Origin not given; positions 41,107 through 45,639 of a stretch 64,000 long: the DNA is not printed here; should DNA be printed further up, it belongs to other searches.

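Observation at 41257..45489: Single 1445-aa ORF with an internal MYXO-CTERM sorting motif immediately followed by a new lipoprotein signal peptide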

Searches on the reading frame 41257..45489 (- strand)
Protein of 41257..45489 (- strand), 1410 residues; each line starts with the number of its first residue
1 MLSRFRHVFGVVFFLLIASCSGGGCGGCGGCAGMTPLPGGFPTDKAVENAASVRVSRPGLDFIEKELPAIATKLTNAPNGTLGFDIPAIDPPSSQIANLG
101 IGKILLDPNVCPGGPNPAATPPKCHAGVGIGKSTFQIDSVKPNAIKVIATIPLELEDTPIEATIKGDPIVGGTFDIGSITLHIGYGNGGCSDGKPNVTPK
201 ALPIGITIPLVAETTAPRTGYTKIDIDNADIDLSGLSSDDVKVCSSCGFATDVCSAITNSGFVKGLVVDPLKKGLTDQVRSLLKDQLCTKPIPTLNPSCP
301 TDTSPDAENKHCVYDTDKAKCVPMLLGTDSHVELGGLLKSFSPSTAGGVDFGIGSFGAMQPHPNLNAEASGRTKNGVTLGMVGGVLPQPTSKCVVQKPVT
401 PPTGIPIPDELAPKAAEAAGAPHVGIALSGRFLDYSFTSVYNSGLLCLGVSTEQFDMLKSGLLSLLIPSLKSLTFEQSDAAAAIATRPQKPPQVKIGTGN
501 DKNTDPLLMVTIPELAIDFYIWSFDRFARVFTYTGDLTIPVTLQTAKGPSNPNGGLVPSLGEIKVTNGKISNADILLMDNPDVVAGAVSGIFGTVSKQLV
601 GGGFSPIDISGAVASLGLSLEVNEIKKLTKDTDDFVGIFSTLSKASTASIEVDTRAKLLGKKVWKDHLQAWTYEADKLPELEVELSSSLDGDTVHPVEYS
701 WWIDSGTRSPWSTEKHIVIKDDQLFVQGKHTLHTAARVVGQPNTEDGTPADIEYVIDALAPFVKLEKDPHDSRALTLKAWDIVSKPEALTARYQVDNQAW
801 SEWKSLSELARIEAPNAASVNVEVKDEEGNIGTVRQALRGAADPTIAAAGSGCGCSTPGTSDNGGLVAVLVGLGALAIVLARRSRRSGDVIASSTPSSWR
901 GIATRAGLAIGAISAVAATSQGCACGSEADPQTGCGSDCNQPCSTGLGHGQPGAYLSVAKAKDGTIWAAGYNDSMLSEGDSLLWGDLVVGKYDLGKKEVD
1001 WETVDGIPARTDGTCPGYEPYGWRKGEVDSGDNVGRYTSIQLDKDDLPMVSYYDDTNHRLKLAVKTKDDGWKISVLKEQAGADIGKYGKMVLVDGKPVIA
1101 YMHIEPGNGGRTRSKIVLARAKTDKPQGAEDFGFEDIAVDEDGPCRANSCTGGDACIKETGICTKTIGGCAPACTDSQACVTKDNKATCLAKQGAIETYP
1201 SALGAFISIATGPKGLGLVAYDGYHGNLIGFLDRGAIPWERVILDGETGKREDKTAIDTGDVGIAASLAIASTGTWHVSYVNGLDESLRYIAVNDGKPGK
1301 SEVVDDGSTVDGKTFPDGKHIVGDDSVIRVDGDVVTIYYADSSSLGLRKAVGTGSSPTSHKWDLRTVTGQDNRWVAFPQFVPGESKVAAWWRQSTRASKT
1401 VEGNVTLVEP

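Call 4: search_protein_families(library=pfam, proteins=[window:41257-45489:-], max_evalue=1)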
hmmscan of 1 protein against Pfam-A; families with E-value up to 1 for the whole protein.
window:41257-45489:- (1410 aa): 1 family
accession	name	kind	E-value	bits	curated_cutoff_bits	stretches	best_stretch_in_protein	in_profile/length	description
PF16378.10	DUF4988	-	0.026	14.7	30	1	1244-1329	88-173/183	Domain of unknown function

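Call 5: search_protein_families(library=ncbifam, proteins=[window:41257-45489:-], max_evalue=1)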
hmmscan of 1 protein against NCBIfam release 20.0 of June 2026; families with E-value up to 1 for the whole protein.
window:41257-45489:- (1410 aa): 1 family
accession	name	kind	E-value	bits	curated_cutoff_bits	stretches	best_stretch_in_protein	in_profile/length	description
TIGR03901.2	MYXO-CTERM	domain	1.4e-05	25.3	20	1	850-886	1-34/34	MYXO-CTERM sorting domain-containing protein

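Call 6: find_homologous_proteins(query=window:41257-45489:-, max_evalue=0.00001)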
Query window:41257-45489:- (1410 aa): 383 proteins with E <= 0.00001 among 8000 candidates; the best 120 are listed.
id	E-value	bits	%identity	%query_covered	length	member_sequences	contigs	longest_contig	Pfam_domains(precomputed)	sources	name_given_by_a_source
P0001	0.0e+0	3233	100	100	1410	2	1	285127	-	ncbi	-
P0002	0.0e+0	2530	76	100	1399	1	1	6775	-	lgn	-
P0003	0.0e+0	2516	76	100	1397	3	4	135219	-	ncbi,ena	-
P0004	0.0e+0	2502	76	100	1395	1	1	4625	-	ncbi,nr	ncbi:MAG: hypothetical protein K0S65_2273 [Labilithrix sp.]|nr:hypothetical protein [Labilithrix sp.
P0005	0.0e+0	2469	75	100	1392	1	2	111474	-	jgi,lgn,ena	-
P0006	0.0e+0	2332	72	100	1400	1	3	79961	-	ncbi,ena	-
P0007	0.0e+0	2329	71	100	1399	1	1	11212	-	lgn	-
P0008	0.0e+0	2293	71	100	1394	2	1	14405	-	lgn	-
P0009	0.0e+0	2283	71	100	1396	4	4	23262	-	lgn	-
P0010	0.0e+0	2254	71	100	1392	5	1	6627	-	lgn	-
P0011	0.0e+0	2240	70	100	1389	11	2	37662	-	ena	-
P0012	0.0e+0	2231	70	100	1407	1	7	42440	-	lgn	-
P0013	0.0e+0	2192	68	100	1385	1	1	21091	-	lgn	-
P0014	0.0e+0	2190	69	100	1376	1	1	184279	-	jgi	jgi:MYXO-CTERM domain-containing protein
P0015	0.0e+0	2149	66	100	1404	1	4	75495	-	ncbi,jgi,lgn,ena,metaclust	metaclust:\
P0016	0.0e+0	2119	66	100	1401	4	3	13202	-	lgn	-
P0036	0.0e+0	1971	62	100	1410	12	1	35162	-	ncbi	-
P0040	0.0e+0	1946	61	100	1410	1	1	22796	-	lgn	-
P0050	0.0e+0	1873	60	100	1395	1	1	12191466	-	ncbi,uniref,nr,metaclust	ncbi:hypothetical protein AKJ09_09059 [Labilithrix luteola]|uniref:Uncharacterized protein n=1 Tax=L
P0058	0.0e+0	1827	58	100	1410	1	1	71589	-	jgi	jgi:MYXO-CTERM domain-containing protein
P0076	0.0e+0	1649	54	97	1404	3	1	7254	-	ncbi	-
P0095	0.0e+0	1461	50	100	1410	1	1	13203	-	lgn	-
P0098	0.0e+0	1456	49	98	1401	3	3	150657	-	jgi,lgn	-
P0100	0.0e+0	1448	49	100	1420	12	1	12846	-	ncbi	-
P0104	0.0e+0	1393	48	97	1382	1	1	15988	-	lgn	-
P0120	0.0e+0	1294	46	100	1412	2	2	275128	-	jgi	jgi:MYXO-CTERM domain-containing protein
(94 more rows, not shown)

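Call 11: find_encoding_contigs(protein=P0001, flank=10000, max_places=2)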
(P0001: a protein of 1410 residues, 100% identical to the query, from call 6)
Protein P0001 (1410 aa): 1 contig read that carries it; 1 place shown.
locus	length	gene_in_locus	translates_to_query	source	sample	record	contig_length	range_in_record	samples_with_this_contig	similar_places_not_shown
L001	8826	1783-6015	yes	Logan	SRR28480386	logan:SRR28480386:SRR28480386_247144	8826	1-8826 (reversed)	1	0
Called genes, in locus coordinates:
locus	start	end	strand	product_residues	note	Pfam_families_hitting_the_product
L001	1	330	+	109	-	?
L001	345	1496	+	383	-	-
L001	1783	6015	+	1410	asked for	-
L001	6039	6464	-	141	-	-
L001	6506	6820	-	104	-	-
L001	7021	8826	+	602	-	?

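Call 12: find_encoding_contigs(protein=P0050, flank=10000, max_places=2)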
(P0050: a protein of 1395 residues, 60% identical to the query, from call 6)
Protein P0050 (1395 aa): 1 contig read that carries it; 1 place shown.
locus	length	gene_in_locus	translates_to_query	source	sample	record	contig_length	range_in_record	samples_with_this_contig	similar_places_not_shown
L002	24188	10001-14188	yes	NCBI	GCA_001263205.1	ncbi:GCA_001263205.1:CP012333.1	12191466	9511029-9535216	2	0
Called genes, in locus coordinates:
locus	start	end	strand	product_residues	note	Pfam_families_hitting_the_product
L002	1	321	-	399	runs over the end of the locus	PF00072:Response_reg, PF00563:EAL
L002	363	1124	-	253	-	PF00512:HisKA, PF02518:HATPase_c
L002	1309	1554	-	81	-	-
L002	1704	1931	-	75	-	-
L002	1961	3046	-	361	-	PF00561:Abhydrolase_1 (weak), PF12697:Abhydrolase_6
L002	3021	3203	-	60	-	-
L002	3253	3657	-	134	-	-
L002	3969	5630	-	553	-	PF05231:MASE1, PF00512:HisKA, PF02518:HATPase_c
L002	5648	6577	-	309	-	PF01790:LGT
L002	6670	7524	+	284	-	PF01048:PNP_UDP_1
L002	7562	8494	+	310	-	PF00294:PfkB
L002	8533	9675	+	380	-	-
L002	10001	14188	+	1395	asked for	-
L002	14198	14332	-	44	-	-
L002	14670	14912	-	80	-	-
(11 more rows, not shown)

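Call 25: search_protein_families(library=ncbifam, proteins=[P0016, P0050, P0076, P0098, P0100, P0104, P0120], max_evalue=0.1)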
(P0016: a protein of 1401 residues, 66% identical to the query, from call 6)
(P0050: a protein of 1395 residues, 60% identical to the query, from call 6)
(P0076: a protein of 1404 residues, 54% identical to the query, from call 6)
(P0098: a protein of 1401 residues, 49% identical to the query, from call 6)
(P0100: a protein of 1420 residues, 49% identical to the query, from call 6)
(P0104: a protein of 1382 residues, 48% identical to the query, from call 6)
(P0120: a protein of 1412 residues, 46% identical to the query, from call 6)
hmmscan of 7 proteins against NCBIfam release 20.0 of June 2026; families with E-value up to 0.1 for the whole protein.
P0016 (1401 aa): 0 families

P0050 (1395 aa): 0 families

P0076 (1404 aa): 0 families

P0098 (1401 aa): 0 families

P0100 (1420 aa): 0 families

P0104 (1382 aa): 1 family
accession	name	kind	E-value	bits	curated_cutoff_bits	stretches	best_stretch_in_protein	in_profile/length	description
NF033207.2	midcut_by_XrtH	subfamily_domain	0.057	13.5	45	0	851-896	41-86/175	midcut-by-XrtH protein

P0120 (1412 aa): 2 families
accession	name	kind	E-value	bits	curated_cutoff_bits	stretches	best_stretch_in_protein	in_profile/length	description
TIGR03901.2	MYXO-CTERM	domain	4.6e-05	23.7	20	1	850-884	2-33/34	MYXO-CTERM sorting domain-containing protein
NF045676.1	FeExpMbfA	equivalog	0.038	13.4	450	1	798-857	201-258/318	iron exporter MbfA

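Call 29: search_protein_representatives(protein=window:41257-44700:-)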
Query: 1147 residues. Proteins with E-value up to 0.001 (for the whole library): 6328; up to 1e-10: 2812; up to 1e-30: 527. The best 150 are listed.
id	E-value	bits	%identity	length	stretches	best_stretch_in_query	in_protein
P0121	0.0e+00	1102.7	48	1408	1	3-1147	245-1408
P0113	0.0e+00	1099.9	54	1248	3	3-625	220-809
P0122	0.0e+00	1042.5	49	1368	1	4-1147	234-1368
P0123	1.5e-289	979.9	47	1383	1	7-1147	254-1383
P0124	7.8e-288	974.2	49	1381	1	2-1024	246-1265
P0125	1.1e-287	973.7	44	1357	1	8-1142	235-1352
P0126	2.4e-285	966.0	46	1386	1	2-1146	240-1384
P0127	2.7e-279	945.9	47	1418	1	2-1147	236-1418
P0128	3.3e-276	935.7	44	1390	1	7-1147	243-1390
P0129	1.1e-274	930.7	46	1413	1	4-1144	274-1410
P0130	5.1e-268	908.6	44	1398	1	1-1145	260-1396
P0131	1.4e-257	874.0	45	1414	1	3-1147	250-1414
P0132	7.6e-257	871.6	67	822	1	3-577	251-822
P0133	1.2e-238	811.3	50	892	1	262-1147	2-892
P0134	1.2e-235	801.5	43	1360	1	12-1145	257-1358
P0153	2.4e-175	601.7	36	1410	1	8-1146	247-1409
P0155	2.0e-174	598.6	56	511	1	641-1147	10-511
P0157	6.5e-172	590.3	38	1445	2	12-932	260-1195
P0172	2.0e-133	462.8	48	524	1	644-1147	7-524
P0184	2.7e-124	432.6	41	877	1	1-623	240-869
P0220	3.6e-90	319.6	36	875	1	2-623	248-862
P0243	2.4e-72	260.6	33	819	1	34-622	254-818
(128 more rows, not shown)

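Call 33: find_encoding_contigs(protein=P0155, flank=6000, max_places=3)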
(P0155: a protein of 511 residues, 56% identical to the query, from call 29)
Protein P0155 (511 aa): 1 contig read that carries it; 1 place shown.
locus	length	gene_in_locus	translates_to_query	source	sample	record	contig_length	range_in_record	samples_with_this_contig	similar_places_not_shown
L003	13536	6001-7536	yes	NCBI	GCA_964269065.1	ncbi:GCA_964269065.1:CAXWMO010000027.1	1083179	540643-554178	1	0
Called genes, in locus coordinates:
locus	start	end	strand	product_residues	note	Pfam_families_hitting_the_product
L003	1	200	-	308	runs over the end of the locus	PF01790:LGT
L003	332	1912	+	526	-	PF00069:Pkinase, PF07714:PK_Tyr_Ser-Thr, PF01636:APH (faint)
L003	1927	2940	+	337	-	-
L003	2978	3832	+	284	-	PF01048:PNP_UDP_1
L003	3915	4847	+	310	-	PF00294:PfkB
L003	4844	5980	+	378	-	-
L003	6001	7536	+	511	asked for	-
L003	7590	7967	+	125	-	PF03960:ArsC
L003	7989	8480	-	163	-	-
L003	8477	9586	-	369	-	PF03462:PCRF, PF00472:RF-1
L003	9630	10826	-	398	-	PF07136:DUF1385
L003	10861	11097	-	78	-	PF01197:Ribosomal_L31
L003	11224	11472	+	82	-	-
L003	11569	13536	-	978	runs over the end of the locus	PF01443:Viral_helicase1 (faint), PF13086:AAA_11 (weak), PF13604:AAA_30 (faint), PF13086:AAA_11 (weak), PF13087:AAA_12, PF13538:UvrD_C_2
